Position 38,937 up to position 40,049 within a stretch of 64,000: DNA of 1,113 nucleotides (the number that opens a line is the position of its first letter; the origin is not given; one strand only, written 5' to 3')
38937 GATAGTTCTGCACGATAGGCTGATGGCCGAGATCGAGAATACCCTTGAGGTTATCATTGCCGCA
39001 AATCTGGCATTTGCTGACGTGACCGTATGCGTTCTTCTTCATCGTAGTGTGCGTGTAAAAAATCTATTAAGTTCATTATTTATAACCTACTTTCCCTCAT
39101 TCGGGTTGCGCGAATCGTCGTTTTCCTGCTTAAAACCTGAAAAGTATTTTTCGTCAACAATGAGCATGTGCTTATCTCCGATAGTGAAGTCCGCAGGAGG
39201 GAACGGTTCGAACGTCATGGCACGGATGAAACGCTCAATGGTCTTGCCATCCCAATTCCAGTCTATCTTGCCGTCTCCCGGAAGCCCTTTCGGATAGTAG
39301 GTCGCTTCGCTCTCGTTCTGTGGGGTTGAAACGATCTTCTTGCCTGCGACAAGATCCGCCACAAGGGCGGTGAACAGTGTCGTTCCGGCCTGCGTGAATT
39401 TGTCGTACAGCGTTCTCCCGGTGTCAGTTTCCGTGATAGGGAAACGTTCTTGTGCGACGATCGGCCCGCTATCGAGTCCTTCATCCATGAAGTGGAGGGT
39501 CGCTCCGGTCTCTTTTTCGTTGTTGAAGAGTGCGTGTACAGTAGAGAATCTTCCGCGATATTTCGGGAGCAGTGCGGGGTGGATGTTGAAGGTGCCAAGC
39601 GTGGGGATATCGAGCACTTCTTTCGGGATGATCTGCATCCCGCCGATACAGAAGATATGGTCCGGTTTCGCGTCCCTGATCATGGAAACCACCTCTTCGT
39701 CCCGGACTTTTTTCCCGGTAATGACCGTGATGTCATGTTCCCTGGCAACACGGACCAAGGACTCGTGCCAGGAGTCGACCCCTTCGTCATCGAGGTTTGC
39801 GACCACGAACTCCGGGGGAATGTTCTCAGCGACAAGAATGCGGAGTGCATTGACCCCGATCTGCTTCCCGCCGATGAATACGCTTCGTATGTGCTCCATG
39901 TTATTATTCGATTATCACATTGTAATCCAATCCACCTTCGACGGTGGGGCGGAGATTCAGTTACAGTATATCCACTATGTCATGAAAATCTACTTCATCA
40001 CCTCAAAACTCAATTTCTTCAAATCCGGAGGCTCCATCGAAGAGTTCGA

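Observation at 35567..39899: Gene set for a C-methylated, N-formylated amino sugar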

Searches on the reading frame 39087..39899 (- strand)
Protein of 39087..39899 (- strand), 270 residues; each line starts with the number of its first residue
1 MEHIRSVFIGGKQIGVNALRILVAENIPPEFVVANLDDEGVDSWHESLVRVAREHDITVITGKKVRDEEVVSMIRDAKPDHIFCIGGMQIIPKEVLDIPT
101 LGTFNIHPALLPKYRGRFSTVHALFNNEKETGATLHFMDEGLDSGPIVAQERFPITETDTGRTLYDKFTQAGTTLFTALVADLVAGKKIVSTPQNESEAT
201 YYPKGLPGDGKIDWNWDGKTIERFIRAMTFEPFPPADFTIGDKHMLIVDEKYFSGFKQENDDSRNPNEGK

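Call 3: search_protein_families(library=pfam, proteins=[window:39087-39899:-], max_evalue=0.01)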
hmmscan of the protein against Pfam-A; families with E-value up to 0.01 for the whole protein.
window:39087-39899:- (270 aa): 2 families
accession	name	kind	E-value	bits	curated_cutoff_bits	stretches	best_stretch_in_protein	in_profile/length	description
PF00551.24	Formyl_trans_N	-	3.7e-31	108.7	26.1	1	56-176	60-177/181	Formyl transferase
PF02911.23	Formyl_trans_C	-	2.4e-05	24.9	21.1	1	209-253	6-48/100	Formyl transferase, C-terminal domain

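Call 4: search_protein_families(library=ncbifam, proteins=[window:39087-39899:-], max_evalue=0.01)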
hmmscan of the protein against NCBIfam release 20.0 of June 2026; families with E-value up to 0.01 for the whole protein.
window:39087-39899:- (270 aa): 7 families
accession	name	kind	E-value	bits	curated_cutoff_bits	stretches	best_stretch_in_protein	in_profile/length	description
NF005414.0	PRK06988.1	equivalog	9.8e-55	185.7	316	1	5-255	4-252/311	formyltransferase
NF005998.1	PRK08125.1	equivalog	3.2e-48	164.6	777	1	8-254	5-249/649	bifunctional UDP-4-amino-4-deoxy-L-arabinose formyltransferase/UDP-glucuronic acid oxidase ArnA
TIGR00460.1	fmt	equivalog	1.4e-36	126.2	201.5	1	46-253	47-251/315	methionyl-tRNA formyltransferase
TIGR00639.1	PurN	equivalog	2.9e-24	85.6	150.1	1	59-188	63-189/192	phosphoribosylglycinamide formyltransferase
NF005755.0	PRK07579.1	equivalog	4.2e-16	59.5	238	1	80-234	67-219/245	dTDP-4-amino-4,6-dideoxyglucose formyltransferase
NF004684.0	PRK06027.1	subfamily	2.3e-11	43.9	223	1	50-165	131-252/286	formyltetrahydrofolate deformylase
TIGR00655.1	PurU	equivalog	8.3e-10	38.7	285.95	1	43-165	119-247/280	formyltetrahydrofolate deformylase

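Call 11: search_solved_structures(query=window:39087-39899:-, max_evalue=0.00001, show_alignments=2)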
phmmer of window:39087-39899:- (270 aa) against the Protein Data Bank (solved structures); distinct sequences matched with E-value up to 0.00001: 71 (the best 60 are shown).
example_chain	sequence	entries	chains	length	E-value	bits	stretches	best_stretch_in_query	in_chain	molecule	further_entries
8gjh_A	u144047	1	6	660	1.5e-31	113.3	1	32-238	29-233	Bifunctional polymyxin resistance protein ArnA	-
5vys_A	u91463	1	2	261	2.5e-30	109.2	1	52-243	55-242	Gdp-mannose 4,6-dehydratase / gdp-4-amino-4,6-dideoxy-d-mannose formyltransferase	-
5vyr_A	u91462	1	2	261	4e-30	108.6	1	62-243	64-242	Gdp-mannose 4,6-dehydratase / gdp-4-amino-4,6-dideoxy-d-mannose formyltransferase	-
5vyt_A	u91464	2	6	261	5.5e-30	108.1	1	62-243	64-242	Gdp-mannose 4,6-dehydratase / gdp-4-amino-4,6-dideoxy-d-mannose formyltransferase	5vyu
5j63_A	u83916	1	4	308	6.4e-30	107.9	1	3-246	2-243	Bifunctional polymyxin resistance protein ArnA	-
6pih_A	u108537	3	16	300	2e-29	106.3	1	13-246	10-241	Bifunctional polymyxin resistance protein ArnA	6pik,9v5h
1yrw_A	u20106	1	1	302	2.1e-29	106.2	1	13-246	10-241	protein ArnA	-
2bln_A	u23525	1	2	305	2.1e-29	106.2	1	13-246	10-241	PROTEIN YFBG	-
1z7e_A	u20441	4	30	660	1.4e-28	103.5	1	14-246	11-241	protein ArnA | Bifunctional polymyxin resistance protein ArnA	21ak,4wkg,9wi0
3r8x_A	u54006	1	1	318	1.7e-28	103.3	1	51-244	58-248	Methionyl-tRNA formyltransferase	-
4iqf_A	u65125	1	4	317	1.8e-27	99.9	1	4-241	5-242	Methionyl-tRNA formyltransferase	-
4lxq_A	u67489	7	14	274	8.2e-26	94.4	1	4-233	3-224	WlaRD, a sugar 3N-formyl transferase | WlaRD a sugar 3N formyltransferase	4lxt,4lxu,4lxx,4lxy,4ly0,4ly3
5uai_A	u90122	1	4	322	1.2e-25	93.9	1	47-247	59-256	Methionyl-tRNA formyltransferase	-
1fmt_A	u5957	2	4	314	1.6e-25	93.5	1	51-236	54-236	METHIONYL-TRNA FMET FORMYLTRANSFERASE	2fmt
3q0i_A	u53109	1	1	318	4e-25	92.2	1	50-245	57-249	Methionyl-tRNA formyltransferase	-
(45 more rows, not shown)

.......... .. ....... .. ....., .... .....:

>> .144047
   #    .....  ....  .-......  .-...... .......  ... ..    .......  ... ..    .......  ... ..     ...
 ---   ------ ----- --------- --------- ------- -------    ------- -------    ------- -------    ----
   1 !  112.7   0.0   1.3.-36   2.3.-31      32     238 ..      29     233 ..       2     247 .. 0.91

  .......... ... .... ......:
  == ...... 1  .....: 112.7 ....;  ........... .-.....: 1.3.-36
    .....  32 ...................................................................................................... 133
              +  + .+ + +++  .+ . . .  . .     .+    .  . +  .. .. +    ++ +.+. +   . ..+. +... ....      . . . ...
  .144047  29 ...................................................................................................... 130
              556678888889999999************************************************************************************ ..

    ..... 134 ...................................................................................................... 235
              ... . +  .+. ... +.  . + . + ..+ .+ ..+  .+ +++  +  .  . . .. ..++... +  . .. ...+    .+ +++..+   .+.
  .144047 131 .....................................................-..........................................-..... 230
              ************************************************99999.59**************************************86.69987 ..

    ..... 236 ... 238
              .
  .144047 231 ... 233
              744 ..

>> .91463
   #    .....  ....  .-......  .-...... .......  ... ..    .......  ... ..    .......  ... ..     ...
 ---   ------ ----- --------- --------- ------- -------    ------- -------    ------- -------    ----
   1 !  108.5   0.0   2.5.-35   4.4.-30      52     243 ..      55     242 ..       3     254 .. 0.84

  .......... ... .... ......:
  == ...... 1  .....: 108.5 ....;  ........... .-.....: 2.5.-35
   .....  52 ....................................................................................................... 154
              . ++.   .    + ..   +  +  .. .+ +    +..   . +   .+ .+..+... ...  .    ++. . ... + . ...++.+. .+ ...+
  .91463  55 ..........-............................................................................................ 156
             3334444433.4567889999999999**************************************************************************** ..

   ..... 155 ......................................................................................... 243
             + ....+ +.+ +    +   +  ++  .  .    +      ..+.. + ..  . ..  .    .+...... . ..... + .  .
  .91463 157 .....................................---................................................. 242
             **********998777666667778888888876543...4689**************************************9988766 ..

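Call 15: find_encoding_contigs(protein=window:39087-39899:-, flank=10000, max_places=6)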
Protein window:39087-39899:- (270 aa): 1 contig read that carries it; 1 place shown.
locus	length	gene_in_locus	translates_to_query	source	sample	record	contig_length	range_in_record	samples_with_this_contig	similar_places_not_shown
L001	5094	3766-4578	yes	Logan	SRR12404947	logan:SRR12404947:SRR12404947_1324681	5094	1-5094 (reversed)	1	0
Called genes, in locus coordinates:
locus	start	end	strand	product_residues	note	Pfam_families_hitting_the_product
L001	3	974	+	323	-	?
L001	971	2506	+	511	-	PF01943:Polysacc_synt, PF13440:Polysacc_synt_3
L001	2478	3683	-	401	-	PF00534:Glycos_transf_1, PF13692:Glyco_trans_1_4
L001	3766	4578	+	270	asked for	PF00551:Formyl_trans_N, PF02911:Formyl_trans_C (faint)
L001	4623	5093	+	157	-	?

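Call 17: find_homologous_proteins(query=window:39087-39899:-, max_evalue=1e-20)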
Query window:39087-39899:- (270 aa): 1554 proteins with E <= 1e-20 among 3388 candidates; the best 120 are listed.
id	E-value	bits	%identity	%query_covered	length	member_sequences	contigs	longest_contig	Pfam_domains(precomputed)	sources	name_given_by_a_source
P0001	1.6e-179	613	99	100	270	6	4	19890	PF00551.25,PF02911.24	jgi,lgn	jgi:UDP-4-amino-4-deoxy-L-arabinose formyltransferase/UDP-glucuronic acid dehydrogenase (UDP-4-keto-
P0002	1.5e-137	476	75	100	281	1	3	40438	PF00551.25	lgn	-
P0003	1.8e-135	469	76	99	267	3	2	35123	PF00551.25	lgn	-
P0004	1.1e-134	466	77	99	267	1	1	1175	PF00551.25,PF02911.24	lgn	-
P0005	7.2e-133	460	74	100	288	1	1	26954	PF00551.25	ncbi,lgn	-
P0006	1.1e-132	460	75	99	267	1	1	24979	PF00551.25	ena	-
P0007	1.3e-132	460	77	97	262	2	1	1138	PF00551.25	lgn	-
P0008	1.3e-131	456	74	99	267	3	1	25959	PF00551.25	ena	-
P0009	9.9e-124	430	70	95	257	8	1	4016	PF00551.25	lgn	-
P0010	6.0e-120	418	68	97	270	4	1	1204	PF00551.25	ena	-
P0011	1.4e-118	413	67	98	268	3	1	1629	PF00551.25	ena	-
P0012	2.0e-117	410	72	90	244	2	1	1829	PF00551.25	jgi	jgi:UDP-4-amino-4-deoxy-L-arabinose formyltransferase/UDP-glucuronic acid dehydrogenase (UDP-4-keto-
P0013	6.2e-115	402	68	94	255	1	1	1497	PF00551.25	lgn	-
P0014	4.0e-114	399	65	97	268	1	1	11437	PF00551.25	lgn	-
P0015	5.4e-114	398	65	99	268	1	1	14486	PF00551.25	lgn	-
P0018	1.5e-109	384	65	95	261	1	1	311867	PF00551.25,PF02911.24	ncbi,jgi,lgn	-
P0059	3.0e-100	353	60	91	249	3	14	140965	PF00551.25,PF02911.24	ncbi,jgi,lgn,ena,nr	ncbi:MAG: hypothetical protein A2821_03125 [Candidatus Magasanikbacteria bacterium RIFCSPHIGHO2_01_F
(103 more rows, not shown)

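Call 18: find_encoding_contigs(protein=P0002, flank=10000, max_places=2)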
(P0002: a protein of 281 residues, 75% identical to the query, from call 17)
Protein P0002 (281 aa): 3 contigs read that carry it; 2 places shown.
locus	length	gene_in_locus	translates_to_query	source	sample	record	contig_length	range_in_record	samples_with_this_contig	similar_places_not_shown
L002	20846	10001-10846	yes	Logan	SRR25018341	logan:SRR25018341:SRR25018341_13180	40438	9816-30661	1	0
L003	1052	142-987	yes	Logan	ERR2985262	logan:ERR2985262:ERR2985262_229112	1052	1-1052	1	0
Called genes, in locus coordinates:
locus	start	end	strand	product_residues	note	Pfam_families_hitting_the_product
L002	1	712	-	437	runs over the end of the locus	PF01041:DegT_DnrJ_EryC1, PF01212:Beta_elim_lyase (faint)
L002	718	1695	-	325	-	PF01408:GFO_IDH_MocA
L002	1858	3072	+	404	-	-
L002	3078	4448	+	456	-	PF01425:Amidase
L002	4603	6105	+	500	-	PF05159:Capsule_synth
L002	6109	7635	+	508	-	PF01943:Polysacc_synt, PF13440:Polysacc_synt_3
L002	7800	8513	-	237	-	-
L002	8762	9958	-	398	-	PF00534:Glycos_transf_1, PF13692:Glyco_trans_1_4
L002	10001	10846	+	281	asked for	PF00551:Formyl_trans_N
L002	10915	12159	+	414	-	PF08421:Methyltransf_13, PF13489:Methyltransf_23, PF08241:Methyltransf_11 (weak), PF08242:Methyltransf_12, PF08484:Methyltransf_14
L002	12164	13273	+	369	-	PF01041:DegT_DnrJ_EryC1, PF01212:Beta_elim_lyase (weak), PF00155:Aminotran_1_2, PF00266:Aminotran_5 (weak), PF01053:Cys_Met_Meta_PP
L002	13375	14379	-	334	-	PF01370:Epimerase, PF04321:RmlD_sub_bind (faint), PF05368:NmrA (faint), PF16363:GDP_Man_Dehyd, PF02719:Polysacc_synt_2 (weak)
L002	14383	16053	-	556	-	PF03721:UDPG_MGDP_dh_N (faint), PF00984:UDPG_MGDP_dh, PF13489:Methyltransf_23, PF01209:Ubie_methyltran, PF13847:Methyltransf_31, PF08241:Methyltransf_11, PF08242:Methyltransf_12, PF13649:Methyltransf_25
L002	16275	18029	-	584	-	-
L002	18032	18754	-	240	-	PF08241:Methyltransf_11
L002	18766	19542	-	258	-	PF05175:MTS, PF08003:Methyltransf_9, PF03848:TehB, PF13489:Methyltransf_23, PF06325:PrmA, PF13847:Methyltransf_31, PF08241:Methyltransf_11, PF08242:Methyltransf_12, +2 more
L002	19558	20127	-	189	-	PF08242:Methyltransf_12 (weak), PF13489:Methyltransf_23, PF08241:Methyltransf_11, PF13649:Methyltransf_25 (weak)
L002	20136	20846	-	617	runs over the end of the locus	PF12481:DUF3700 (weak), PF13522:GATase_6, PF13537:GATase_7, PF00733:Asn_synthase, PF02540:NAD_synthase (faint)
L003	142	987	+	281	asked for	PF00551:Formyl_trans_N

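Call 19: find_encoding_contigs(protein=P0018, flank=10000, max_places=2)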
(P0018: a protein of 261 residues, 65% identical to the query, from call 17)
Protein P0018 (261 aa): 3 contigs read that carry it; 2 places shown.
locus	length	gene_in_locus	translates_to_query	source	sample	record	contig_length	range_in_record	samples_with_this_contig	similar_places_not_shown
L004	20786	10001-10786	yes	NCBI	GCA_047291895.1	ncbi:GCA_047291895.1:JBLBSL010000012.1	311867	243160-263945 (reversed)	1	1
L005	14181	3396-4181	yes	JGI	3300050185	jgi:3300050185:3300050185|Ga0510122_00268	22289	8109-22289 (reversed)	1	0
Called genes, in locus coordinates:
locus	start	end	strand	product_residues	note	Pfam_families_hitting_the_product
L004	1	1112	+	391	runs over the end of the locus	PF13439:Glyco_transf_4 (weak), PF00534:Glycos_transf_1, PF13692:Glyco_trans_1_4, PF13524:Glyco_trans_1_2 (weak)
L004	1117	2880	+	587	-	PF13522:GATase_6, PF13537:GATase_7, PF00733:Asn_synthase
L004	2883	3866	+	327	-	PF00535:Glycos_transf_2, PF10111:Glyco_tranf_2_2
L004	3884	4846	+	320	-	PF13489:Methyltransf_23, PF06325:PrmA (weak), PF08003:Methyltransf_9, PF13847:Methyltransf_31, PF08241:Methyltransf_11, PF08242:Methyltransf_12, PF13649:Methyltransf_25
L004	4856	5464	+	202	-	-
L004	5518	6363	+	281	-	PF13489:Methyltransf_23 (weak), PF13649:Methyltransf_25 (weak), PF01209:Ubie_methyltran (weak), PF08241:Methyltransf_11, PF08242:Methyltransf_12 (faint), PF13847:Methyltransf_31 (weak)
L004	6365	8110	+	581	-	-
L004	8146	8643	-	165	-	PF00293:NUDIX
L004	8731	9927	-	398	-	PF13439:Glyco_transf_4 (weak), PF00534:Glycos_transf_1, PF13692:Glyco_trans_1_4, PF13524:Glyco_trans_1_2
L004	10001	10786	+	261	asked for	PF00551:Formyl_trans_N, PF02911:Formyl_trans_C (weak)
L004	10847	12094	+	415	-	PF08421:Methyltransf_13, PF13489:Methyltransf_23, PF08241:Methyltransf_11 (weak), PF08242:Methyltransf_12 (weak), PF08484:Methyltransf_14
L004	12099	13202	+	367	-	PF00155:Aminotran_1_2, PF01041:DegT_DnrJ_EryC1, PF01212:Beta_elim_lyase, PF00266:Aminotran_5, PF01053:Cys_Met_Meta_PP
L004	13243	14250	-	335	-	PF01073:3Beta_HSD (weak), PF01370:Epimerase, PF02719:Polysacc_synt_2 (faint), PF04321:RmlD_sub_bind, PF07993:NAD_binding_4, PF08659:KR (weak), PF16363:GDP_Man_Dehyd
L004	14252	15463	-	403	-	PF03721:UDPG_MGDP_dh_N, PF00984:UDPG_MGDP_dh, PF03720:UDPG_MGDP_dh_C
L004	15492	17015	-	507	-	PF05159:Capsule_synth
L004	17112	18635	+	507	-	PF01943:Polysacc_synt, PF13440:Polysacc_synt_3, PF03023:MurJ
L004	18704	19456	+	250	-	PF02348:CTP_transf_3, PF12804:NTP_transf_3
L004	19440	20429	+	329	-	PF01408:GFO_IDH_MocA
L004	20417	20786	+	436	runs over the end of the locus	PF01041:DegT_DnrJ_EryC1, PF01212:Beta_elim_lyase (weak)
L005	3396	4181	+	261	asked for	PF00551:Formyl_trans_N, PF02911:Formyl_trans_C (weak)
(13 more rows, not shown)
